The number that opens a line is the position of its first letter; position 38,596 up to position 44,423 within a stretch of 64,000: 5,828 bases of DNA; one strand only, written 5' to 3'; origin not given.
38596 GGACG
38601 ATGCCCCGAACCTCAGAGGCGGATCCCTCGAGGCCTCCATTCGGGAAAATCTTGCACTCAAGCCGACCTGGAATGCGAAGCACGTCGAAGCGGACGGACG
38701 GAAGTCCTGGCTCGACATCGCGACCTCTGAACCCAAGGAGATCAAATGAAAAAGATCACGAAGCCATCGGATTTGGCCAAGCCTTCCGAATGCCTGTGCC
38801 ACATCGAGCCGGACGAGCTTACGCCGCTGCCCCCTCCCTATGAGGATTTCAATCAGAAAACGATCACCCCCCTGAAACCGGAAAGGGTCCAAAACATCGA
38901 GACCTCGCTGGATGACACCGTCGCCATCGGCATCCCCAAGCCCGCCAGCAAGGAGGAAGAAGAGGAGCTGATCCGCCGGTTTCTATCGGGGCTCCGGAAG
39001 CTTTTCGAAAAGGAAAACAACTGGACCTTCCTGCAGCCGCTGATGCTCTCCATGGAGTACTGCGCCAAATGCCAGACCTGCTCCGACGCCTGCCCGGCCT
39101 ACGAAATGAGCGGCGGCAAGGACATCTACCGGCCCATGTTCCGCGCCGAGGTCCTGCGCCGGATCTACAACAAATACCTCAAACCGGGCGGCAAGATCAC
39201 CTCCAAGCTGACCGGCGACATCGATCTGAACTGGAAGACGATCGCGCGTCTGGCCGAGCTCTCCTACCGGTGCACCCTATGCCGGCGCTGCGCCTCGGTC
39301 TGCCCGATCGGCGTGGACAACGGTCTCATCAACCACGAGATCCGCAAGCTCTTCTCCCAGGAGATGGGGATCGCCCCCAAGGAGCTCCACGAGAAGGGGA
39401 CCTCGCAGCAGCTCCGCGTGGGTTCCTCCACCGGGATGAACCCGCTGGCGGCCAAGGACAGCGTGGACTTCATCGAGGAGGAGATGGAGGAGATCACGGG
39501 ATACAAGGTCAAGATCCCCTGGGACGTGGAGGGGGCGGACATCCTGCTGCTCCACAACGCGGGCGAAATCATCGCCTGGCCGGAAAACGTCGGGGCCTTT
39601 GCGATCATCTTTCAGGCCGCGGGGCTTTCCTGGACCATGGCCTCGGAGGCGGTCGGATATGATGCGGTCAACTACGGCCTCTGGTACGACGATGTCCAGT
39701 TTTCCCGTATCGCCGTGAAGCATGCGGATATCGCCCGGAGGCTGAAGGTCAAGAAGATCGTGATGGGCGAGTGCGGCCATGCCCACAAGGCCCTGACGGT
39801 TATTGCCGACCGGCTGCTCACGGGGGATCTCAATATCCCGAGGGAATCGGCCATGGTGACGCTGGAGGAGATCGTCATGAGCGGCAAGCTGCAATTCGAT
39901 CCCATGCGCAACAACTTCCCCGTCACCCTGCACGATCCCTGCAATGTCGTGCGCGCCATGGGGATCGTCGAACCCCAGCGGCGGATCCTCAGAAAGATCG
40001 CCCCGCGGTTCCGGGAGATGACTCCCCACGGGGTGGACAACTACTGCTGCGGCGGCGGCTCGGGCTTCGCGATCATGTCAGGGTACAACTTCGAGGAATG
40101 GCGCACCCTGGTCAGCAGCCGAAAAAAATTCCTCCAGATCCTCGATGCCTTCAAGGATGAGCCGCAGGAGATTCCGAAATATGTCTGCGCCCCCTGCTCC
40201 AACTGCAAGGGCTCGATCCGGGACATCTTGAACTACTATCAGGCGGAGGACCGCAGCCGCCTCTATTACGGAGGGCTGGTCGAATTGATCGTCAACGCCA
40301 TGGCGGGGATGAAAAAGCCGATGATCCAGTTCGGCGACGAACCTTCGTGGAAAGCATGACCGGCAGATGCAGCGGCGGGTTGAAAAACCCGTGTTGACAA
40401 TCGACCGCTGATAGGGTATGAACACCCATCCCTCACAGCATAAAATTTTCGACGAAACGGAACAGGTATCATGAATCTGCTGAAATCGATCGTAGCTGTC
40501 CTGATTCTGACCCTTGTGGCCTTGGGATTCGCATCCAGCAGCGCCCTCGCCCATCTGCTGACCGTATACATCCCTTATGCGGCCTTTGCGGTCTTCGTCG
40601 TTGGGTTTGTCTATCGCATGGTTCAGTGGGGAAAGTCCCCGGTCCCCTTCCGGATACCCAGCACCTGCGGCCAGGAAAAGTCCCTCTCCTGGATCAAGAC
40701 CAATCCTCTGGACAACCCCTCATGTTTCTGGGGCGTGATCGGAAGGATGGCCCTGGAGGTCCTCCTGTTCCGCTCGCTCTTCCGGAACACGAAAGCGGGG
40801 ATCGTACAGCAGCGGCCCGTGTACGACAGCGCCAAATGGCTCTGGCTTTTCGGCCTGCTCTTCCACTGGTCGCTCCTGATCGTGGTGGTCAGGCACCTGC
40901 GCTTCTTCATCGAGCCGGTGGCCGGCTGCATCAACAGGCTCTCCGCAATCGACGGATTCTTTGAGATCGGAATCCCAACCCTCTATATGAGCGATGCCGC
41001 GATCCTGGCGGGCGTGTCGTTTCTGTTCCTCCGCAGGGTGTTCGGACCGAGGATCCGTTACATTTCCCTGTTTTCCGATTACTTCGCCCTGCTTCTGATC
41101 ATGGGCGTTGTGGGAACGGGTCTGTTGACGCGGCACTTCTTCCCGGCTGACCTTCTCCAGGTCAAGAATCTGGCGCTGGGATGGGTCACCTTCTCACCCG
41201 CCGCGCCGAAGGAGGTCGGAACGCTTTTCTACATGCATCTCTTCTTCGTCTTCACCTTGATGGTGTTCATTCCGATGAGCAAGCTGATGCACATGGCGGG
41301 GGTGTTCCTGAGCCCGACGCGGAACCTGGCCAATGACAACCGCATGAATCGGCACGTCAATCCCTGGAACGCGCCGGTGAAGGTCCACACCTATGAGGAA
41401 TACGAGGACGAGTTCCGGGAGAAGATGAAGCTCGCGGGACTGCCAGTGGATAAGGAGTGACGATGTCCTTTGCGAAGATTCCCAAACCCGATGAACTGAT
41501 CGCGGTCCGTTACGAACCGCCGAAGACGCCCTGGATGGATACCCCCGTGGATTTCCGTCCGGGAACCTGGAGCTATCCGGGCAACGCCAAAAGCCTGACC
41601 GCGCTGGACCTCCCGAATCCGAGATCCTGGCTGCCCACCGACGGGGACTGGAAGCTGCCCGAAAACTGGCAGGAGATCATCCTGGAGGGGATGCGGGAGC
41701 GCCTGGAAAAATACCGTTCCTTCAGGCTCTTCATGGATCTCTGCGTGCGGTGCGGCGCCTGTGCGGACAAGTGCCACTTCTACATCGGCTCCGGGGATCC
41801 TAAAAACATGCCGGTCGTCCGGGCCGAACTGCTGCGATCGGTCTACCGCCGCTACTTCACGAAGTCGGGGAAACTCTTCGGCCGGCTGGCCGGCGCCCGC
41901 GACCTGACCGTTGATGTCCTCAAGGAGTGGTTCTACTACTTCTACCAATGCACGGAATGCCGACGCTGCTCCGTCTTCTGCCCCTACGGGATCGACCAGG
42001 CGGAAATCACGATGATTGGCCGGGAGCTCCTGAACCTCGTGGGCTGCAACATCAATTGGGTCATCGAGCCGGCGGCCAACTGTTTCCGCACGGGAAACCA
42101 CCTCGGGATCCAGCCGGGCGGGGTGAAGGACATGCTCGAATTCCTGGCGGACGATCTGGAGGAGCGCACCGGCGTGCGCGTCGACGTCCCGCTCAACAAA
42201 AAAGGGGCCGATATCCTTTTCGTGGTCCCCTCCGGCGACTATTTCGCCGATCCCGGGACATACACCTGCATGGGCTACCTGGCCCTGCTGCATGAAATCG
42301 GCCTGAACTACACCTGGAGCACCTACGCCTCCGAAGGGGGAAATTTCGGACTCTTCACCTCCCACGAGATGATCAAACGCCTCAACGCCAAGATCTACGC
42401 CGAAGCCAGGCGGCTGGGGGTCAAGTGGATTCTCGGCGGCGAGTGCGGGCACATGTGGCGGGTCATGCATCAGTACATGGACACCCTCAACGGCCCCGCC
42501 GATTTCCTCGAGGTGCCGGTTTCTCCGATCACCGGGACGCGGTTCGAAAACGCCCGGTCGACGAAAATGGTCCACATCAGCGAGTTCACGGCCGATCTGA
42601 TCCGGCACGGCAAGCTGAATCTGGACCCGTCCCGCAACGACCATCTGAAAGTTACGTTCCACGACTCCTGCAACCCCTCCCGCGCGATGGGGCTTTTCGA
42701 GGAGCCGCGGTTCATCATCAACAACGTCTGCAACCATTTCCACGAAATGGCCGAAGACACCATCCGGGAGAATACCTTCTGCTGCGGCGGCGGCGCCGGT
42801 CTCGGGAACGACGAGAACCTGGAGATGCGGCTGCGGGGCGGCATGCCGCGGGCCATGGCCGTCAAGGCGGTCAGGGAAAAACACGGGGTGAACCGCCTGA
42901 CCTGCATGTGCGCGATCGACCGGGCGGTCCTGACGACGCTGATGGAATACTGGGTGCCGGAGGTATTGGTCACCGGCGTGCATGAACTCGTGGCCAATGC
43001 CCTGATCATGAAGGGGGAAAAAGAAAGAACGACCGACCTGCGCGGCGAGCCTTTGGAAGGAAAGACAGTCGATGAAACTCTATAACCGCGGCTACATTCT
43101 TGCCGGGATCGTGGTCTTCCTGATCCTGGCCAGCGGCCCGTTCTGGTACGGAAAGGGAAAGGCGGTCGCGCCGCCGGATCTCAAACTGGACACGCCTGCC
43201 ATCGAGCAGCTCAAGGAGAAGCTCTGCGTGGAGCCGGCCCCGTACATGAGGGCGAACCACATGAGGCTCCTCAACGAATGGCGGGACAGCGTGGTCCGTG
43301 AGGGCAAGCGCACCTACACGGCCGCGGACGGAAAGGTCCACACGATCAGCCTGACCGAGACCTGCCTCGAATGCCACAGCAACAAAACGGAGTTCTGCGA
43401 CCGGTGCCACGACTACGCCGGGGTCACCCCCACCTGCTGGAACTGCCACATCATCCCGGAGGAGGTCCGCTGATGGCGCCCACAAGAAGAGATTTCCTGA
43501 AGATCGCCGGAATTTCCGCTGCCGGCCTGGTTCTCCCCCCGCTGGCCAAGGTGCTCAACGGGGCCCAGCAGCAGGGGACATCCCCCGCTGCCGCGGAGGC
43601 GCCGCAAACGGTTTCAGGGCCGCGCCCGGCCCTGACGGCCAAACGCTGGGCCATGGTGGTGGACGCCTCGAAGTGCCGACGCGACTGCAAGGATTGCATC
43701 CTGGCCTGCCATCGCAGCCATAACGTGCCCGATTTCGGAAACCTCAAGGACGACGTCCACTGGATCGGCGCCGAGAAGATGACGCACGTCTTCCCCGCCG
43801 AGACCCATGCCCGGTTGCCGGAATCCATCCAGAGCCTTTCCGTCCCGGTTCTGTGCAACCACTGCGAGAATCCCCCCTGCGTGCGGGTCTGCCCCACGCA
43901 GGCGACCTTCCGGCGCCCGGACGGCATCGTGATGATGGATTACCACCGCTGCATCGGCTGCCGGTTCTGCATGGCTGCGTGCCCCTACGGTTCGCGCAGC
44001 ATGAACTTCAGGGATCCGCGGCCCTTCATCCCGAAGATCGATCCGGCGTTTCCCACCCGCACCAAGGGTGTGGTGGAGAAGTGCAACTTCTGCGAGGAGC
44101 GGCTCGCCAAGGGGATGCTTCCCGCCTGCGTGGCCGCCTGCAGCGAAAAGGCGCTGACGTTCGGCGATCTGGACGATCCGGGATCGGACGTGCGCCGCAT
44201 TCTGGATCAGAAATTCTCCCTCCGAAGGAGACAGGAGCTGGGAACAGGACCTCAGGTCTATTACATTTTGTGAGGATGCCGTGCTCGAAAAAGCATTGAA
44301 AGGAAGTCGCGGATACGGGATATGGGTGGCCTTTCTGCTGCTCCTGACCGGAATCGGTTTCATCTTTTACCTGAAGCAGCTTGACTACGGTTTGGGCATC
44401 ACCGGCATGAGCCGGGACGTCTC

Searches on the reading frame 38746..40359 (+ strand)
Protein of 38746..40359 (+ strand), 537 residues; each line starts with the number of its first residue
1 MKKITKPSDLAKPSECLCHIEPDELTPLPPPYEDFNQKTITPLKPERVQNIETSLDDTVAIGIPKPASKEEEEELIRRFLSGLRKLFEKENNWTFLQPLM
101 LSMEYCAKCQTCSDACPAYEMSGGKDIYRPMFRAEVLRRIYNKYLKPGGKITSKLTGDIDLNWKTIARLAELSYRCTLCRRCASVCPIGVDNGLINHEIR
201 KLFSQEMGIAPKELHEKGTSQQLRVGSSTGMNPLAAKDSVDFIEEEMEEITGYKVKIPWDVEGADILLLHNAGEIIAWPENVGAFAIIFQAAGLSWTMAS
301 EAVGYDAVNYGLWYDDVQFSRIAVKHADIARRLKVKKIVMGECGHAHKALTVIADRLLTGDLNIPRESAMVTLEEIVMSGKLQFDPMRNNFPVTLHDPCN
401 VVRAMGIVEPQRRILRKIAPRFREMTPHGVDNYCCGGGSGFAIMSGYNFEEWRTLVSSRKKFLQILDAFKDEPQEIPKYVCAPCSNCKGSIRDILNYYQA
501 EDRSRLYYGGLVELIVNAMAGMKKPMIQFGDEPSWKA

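Call 3: search_protein_families(library=pfam, proteins=[window:38746-40359:+], max_evalue=0.01)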
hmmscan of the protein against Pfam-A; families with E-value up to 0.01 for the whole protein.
window:38746-40359:+ (537 aa): 9 families
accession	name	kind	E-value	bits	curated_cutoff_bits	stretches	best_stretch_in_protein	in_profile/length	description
PF13183.11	Fer4_8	-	1.2e-11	45.4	27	1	103-190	2-68/68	4Fe-4S dicluster domain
PF13237.11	Fer4_10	-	5e-08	33.2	25.5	2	104-121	7-22/53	4Fe-4S dicluster domain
PF02754.22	CCG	-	6.2e-07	29.9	20.6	1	393-491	1-84/85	Cysteine-rich domain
PF13534.11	Fer4_17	-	7e-07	30.1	22.2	1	106-191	2-61/61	4Fe-4S dicluster domain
PF13484.11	Fer4_16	-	5.7e-06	27.4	30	0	106-124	2-20/66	4Fe-4S double cluster binding domain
PF00037.32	Fer4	-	3.9e-05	23.7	21.1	1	175-189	7-21/24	4Fe-4S binding domain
PF13187.11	Fer4_9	-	0.00067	20.1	27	0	105-188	1-49/52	4Fe-4S dicluster domain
PF14697.11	Fer4_21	-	0.0017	18.9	35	0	173-188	38-53/59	4Fe-4S dicluster domain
PF12838.12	Fer4_7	-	0.0041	18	27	0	106-190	2-52/52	4Fe-4S dicluster domain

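Call 5: search_protein_families(library=ncbifam, proteins=[window:38746-40359:+], max_evalue=0.01)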
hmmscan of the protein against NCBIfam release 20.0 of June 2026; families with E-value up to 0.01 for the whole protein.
window:38746-40359:+ (537 aa): 23 families
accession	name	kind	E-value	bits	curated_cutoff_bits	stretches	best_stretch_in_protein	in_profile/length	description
NF045796.1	DsrK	equivalog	2.4e-102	342.9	400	1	74-520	18-436/453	sulfate reduction electron transfer complex DsrMKJOP subunit DsrK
NF045724.1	ferredox_TmcB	equivalog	3.8e-61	207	735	1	101-502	38-415/430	electron transfer complex ferredoxin TmcB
NF045711.1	sulf_resp_HmcF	equivalog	2.2e-57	194.8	750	1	102-503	58-437/457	sulfate respiration complex iron-sulfur protein HmcF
NF045670.1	quin_L_LdhH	equivalog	2.3e-12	46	800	2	387-443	596-649/706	L-lactate dehydrogenase (quinone) large subunit LdhH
NF004898.0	PRK06259.1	equivalog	7.6e-12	44.6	385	1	373-503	360-475/488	fumarate reductase (CoM/CoB) subunit TfrB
TIGR00273.1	TIGR00273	equivalog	1.6e-07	30.6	444.8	1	105-212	294-380/432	LutB/LldF family L-lactate oxidation iron-sulfur protein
NF008369.0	PRK11168.1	equivalog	4.6e-07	29.1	278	0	175-207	59-91/401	anaerobic glycerol-3-phosphate dehydrogenase subunit C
NF045663.1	diclust_near_Sec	equivalog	2.7e-06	25.8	530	1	370-439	512-582/759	pyridine nucleotide-disulfide oxidoreductase/dicluster-binding protein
NF038196.1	ferrodoxin_EFR1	subfamily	6.2e-06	26.4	75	0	46-121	128-201/242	EFR1 family ferrodoxin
NF008434.0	PRK11274.1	equivalog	4.6e-05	22.5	333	1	104-443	23-352/409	glycolate oxidase subunit GlcF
TIGR00384.1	dhsB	subfamily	4.8e-05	22.9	88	0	173-193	195-215/222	succinate dehydrogenase and fumarate reductase iron-sulfur protein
TIGR01971.1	NuoI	subfamily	0.00011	21.8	113.05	0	96-122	73-99/121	NADH-quinone oxidoreductase, chain I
NF004616.0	PRK05950.1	subfamily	0.00012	21.3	228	0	173-204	203-234/238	succinate dehydrogenase iron-sulfur subunit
NF040864.1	HgcB_ferredoxin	equivalog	0.0002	21.2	99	0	166-190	6-30/93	mercury methylation ferredoxin HgcB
NF049975.1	2HglutDHaseYdiJ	equivalog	0.00026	18.9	1350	1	69-171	634-727/1018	D-2-hydroxyglutarate dehydrogenase YdiJ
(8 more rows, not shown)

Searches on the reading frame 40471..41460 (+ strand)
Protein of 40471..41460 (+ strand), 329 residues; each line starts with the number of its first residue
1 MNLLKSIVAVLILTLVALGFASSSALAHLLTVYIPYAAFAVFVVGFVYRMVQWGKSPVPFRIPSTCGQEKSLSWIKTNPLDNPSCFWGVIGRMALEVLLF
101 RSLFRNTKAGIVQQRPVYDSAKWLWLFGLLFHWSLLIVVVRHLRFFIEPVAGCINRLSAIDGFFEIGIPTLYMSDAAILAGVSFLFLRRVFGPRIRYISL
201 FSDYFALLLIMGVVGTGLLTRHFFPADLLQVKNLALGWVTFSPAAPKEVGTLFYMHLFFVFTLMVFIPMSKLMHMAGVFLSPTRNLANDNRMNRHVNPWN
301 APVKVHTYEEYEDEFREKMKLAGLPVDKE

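Call 40: search_protein_families(library=pfam, proteins=[window:40471-41460:+], max_evalue=0.001)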
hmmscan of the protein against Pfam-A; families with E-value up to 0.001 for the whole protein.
window:40471-41460:+ (329 aa): 1 family
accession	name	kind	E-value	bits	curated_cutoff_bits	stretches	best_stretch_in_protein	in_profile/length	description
PF02665.19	Nitrate_red_gam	-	1.8e-15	57.6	22.9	1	86-276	4-200/217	Nitrate reductase gamma subunit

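Call 41: search_protein_families(library=ncbifam, proteins=[window:40471-41460:+], max_evalue=0.00001)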
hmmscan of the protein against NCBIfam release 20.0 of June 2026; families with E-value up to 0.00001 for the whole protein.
window:40471-41460:+ (329 aa): 3 families
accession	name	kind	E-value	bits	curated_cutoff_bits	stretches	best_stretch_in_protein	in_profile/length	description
NF038037.1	cytob_DsrM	equivalog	1.6e-144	481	300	1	10-328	1-320/320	sulfate reduction electron transfer complex DsrMKJOP subunit DsrM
TIGR00351.1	narI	equivalog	2.5e-09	37.3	105.55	1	121-278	45-209/225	respiratory nitrate reductase subunit gamma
NF045723.1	memb_anch_TmcC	equivalog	2.6e-06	27.1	240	0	157-225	94-167/218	TmcC family electron transfer complex membrane anchor subunit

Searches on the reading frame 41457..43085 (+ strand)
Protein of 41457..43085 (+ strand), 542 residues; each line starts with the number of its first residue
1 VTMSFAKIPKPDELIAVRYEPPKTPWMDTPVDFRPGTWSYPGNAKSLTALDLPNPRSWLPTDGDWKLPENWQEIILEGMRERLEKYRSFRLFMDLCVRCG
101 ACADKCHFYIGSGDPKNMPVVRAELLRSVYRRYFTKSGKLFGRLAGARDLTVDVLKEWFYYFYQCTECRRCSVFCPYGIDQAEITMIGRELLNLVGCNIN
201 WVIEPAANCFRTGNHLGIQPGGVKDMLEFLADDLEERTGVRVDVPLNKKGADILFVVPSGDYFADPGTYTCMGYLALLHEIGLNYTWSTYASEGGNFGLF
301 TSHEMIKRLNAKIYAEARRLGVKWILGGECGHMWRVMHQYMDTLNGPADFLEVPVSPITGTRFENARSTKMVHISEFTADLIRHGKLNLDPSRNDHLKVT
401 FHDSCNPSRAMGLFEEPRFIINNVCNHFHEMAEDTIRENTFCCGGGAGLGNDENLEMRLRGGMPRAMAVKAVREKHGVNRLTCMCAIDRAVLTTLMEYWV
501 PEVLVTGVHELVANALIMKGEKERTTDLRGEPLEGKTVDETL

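Call 40: search_protein_families(library=pfam, proteins=[window:41457-43085:+], max_evalue=0.001)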
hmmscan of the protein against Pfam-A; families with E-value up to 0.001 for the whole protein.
window:41457-43085:+ (542 aa): 9 families
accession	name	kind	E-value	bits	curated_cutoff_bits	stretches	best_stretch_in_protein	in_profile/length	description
PF13183.11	Fer4_8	-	1.9e-11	44.7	27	1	93-179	2-68/68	4Fe-4S dicluster domain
PF13534.11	Fer4_17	-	1.9e-08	35.2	22.2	1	96-180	2-61/61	4Fe-4S dicluster domain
PF13237.11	Fer4_10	-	1.5e-05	25.2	25.5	0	164-186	8-31/53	4Fe-4S dicluster domain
PF12797.12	Fer4_2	-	4.8e-05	23.5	24.5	0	163-177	8-22/22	4Fe-4S binding domain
PF12838.12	Fer4_7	-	6.4e-05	23.8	27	1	96-179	2-52/52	4Fe-4S dicluster domain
PF00037.32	Fer4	-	7e-05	22.9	21.1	0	93-106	5-18/24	4Fe-4S binding domain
PF12800.12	Fer4_4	-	0.00015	22.3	24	0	94-108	2-16/17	4Fe-4S binding domain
PF13187.11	Fer4_9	-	0.00036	20.9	27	0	96-178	2-50/52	4Fe-4S dicluster domain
PF12837.12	Fer4_6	-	0.0005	20.4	25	0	93-109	6-22/24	4Fe-4S binding domain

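Call 41: search_protein_families(library=ncbifam, proteins=[window:41457-43085:+], max_evalue=0.00001)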
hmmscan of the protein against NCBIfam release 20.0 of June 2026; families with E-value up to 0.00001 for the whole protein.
window:41457-43085:+ (542 aa): 5 families
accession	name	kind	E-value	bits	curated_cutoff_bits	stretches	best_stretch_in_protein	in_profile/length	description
NF045796.1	DsrK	equivalog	1.8e-221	735.6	400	1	50-534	11-449/453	sulfate reduction electron transfer complex DsrMKJOP subunit DsrK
NF045724.1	ferredox_TmcB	equivalog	3.9e-44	150.9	735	1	87-469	34-385/430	electron transfer complex ferredoxin TmcB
NF045711.1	sulf_resp_HmcF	equivalog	5e-41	141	750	1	89-449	55-385/457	sulfate respiration complex iron-sulfur protein HmcF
NF045670.1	quin_L_LdhH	equivalog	3.3e-13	48.8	800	1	368-446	573-644/706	L-lactate dehydrogenase (quinone) large subunit LdhH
NF004898.0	PRK06259.1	equivalog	1.5e-10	40.4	385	1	369-450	355-426/488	fumarate reductase (CoM/CoB) subunit TfrB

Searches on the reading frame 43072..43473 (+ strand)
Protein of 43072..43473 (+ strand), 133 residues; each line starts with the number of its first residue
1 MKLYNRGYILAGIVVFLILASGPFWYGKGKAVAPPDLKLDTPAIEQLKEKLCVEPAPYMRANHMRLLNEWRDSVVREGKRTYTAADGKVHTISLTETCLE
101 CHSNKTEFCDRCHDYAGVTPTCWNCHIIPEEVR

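Call 40: search_protein_families(library=pfam, proteins=[window:43072-43473:+], max_evalue=0.001)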
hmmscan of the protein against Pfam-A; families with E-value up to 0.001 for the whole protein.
window:43072-43473:+ (133 aa): 0 families

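Call 41: search_protein_families(library=ncbifam, proteins=[window:43072-43473:+], max_evalue=0.00001)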
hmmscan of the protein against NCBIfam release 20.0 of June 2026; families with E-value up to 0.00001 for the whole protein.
window:43072-43473:+ (133 aa): 1 family
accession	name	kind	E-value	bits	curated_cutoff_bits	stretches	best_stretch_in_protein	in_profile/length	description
NF038038.1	cytoc_DsrJ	equivalog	9.9e-51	171.1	100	1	3-126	1-121/121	sulfate reduction electron transfer complex DsrMKJOP subunit DsrJ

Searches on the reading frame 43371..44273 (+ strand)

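Call 40: search_protein_families(library=pfam, proteins=[window:43371-44273:+], max_evalue=0.001)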
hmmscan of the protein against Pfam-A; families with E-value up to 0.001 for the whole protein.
window:43371-44273:+ (300 aa): 8 families
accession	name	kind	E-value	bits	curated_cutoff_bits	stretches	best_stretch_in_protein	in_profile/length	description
PF13247.11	Fer4_11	-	4.3e-21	75.4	26.2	2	157-210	5-60/100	4Fe-4S dicluster domain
PF12838.12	Fer4_7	-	7.2e-10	39.6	27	2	162-207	2-51/52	4Fe-4S dicluster domain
PF12837.12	Fer4_6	-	1.3e-09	38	25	1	189-207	4-22/24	4Fe-4S binding domain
PF13187.11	Fer4_9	-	4.3e-08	33.5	27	2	162-207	2-50/52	4Fe-4S dicluster domain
PF13237.11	Fer4_10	-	1e-06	29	25.5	1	160-205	7-53/53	4Fe-4S dicluster domain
PF00037.32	Fer4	-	2.1e-05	24.6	21.1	1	190-207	4-21/24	4Fe-4S binding domain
PF12797.12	Fer4_2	-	4.4e-05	23.6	24.5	1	186-206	2-22/22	4Fe-4S binding domain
PF25160.1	LdpA_Fe-S-bd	-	0.00041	20.5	27.6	1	165-207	5-41/49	LdpA Fe-S cluster-binding domain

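Call 41: search_protein_families(library=ncbifam, proteins=[window:43371-44273:+], max_evalue=0.00001)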
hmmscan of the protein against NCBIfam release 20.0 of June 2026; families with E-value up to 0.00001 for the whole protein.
window:43371-44273:+ (300 aa): 21 families
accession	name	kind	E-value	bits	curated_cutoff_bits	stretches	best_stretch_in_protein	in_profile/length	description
NF045797.1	DsrO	equivalog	5.8e-91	304.1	200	1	36-299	2-234/235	sulfate reduction electron transfer complex DsrMKJOP subunit DsrO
NF041715.1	arsenate_red_ArrB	equivalog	5.3e-44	150.5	450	2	92-216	2-111/233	arsenate respiratory reductase iron-sulfur subunit ArrB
NF011569.0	PRK14993.1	equivalog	6.3e-41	140.4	416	1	87-299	38-222/244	tetrathionate reductase subunit TtrB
NF041782.1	mnquin_red_QrcC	equivalog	1.2e-40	139.7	400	1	93-299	1-225/239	menaquinone reductase iron-sulfur cluster-binding subunit QrcC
TIGR03149.1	cyt_nit_nrfC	equivalog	2.7e-38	131.5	377.6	1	89-299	35-216/225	cytochrome c nitrite reductase Fe-S protein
TIGR02951.1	DMSO_dmsB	equivalog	4.6e-32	111.3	214.1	1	95-269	4-155/161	DMSO/selenate family reductase complex B subunit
TIGR03478.1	DMSO_red_II_bet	subfamily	1e-26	93.6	480.7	1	157-299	126-253/321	DMSO reductase family type II enzyme, iron-sulfur subunit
NF045715.1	sulf_resp_HmcB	equivalog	3.2e-26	92.1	420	1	73-269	22-200/307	sulfate respiration complex iron-sulfur protein HmcB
NF008134.0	PRK10882.1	equivalog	1.4e-23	83.5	263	1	63-279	13-220/329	hydrogenase 2 operon protein HybA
NF042979.1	EthbenzDh_ebdB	equivalog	7.4e-23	81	740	1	160-299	151-275/354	ethylbenzene dehydrogenase subunit beta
NF038355.1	FDH3_beta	equivalog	1.1e-22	80.9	240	1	95-269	5-166/180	formate dehydrogenase FDH3 subunit beta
NF007658.0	PRK10330.1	equivalog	1.5e-18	67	260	1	95-266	5-156/181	electron transport protein HydN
NF009408.0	PRK12769.1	equivalog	1.7e-18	66.2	1003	1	156-264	50-144/659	formate-dependent uric acid utilization protein AegA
TIGR01582.1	FDH-beta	equivalog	2.7e-18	66.1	334.7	1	91-270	20-185/283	formate dehydrogenase subunit beta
NF009451.0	PRK12809.1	equivalog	4.3e-15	55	1154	1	96-272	6-142/639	formate-dependent uric acid utilization protein YgfT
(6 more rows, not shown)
